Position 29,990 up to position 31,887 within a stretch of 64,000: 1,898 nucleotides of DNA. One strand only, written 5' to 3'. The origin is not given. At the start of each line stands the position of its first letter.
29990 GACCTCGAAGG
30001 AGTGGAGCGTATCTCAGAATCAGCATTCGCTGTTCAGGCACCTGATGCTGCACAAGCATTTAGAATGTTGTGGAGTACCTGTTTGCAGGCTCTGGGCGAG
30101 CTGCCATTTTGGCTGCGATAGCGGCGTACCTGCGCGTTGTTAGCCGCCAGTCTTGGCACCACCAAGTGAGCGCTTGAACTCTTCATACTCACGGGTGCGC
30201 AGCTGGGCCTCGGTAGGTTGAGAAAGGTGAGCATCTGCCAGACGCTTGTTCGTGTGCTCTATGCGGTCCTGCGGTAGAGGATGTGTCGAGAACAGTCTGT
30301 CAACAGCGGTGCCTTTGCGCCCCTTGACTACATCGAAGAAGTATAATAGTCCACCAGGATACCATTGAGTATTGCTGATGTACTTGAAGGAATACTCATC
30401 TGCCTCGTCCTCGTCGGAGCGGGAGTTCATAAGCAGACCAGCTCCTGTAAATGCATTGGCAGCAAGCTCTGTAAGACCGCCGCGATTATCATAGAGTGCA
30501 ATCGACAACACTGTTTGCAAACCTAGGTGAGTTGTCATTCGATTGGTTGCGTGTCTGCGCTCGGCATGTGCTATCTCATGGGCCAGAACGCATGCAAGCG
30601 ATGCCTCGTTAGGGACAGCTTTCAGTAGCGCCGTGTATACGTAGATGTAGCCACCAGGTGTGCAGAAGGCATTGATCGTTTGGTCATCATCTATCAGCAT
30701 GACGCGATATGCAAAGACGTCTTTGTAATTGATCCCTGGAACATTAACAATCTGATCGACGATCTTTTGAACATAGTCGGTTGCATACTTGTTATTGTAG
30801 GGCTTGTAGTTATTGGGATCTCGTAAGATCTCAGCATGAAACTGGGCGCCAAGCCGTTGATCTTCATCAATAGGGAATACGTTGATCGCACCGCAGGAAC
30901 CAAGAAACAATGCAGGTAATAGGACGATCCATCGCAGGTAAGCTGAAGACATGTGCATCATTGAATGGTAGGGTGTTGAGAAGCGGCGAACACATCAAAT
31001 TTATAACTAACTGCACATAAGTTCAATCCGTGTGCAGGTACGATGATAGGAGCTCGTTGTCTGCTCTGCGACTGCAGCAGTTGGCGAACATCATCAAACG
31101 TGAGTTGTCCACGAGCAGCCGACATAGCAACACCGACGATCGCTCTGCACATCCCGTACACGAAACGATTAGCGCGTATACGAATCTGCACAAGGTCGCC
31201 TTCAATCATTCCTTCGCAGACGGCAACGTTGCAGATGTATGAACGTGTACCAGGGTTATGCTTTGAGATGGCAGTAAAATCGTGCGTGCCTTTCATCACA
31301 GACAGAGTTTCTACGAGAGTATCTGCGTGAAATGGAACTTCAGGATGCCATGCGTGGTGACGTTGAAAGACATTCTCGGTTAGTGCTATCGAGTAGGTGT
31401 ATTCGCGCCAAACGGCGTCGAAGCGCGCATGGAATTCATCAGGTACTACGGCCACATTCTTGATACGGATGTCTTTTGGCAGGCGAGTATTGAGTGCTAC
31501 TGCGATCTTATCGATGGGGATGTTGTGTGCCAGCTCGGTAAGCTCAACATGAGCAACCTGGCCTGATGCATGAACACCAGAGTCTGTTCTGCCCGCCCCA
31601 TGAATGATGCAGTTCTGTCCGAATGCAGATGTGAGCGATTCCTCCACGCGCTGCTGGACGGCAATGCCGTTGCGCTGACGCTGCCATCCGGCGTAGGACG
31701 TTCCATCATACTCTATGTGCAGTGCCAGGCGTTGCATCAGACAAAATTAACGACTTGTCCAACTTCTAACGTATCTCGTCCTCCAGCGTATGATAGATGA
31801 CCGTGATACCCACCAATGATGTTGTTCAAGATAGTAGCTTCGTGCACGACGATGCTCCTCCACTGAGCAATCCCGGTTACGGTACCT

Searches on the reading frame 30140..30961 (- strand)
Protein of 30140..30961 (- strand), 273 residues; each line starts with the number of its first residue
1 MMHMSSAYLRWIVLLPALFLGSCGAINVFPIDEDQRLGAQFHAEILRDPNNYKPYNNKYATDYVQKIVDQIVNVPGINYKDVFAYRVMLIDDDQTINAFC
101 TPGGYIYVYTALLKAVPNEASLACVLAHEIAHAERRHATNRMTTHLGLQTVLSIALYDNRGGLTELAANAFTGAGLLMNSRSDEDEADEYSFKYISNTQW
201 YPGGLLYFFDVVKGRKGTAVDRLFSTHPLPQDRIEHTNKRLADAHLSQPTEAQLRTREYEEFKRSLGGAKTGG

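Call 7: search_protein_families(library=pfam, proteins=[window:30140-30961:-])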
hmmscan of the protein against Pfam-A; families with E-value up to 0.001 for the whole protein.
window:30140-30961:- (273 aa): 1 family
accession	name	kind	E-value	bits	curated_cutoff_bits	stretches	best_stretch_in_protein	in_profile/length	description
PF01435.24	Peptidase_M48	-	1.5e-28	100.3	20.3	1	61-239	4-184/186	Peptidase family M48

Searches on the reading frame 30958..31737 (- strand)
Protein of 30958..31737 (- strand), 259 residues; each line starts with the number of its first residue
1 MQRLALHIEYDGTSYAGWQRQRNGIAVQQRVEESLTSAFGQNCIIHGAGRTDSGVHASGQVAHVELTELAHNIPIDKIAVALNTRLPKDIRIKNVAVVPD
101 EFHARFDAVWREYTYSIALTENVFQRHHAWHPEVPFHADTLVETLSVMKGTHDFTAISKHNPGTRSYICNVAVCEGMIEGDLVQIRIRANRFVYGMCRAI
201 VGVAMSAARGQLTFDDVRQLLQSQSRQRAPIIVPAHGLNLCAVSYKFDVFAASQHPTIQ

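Call 7: search_protein_families(library=pfam, proteins=[window:30958-31737:-])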
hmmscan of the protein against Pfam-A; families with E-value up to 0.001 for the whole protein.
window:30958-31737:- (259 aa): 1 family
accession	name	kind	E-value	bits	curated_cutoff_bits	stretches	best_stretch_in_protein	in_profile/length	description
PF01416.25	PseudoU_synth_1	-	2.5e-31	108.8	23.3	2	149-245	6-107/108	tRNA pseudouridine synthase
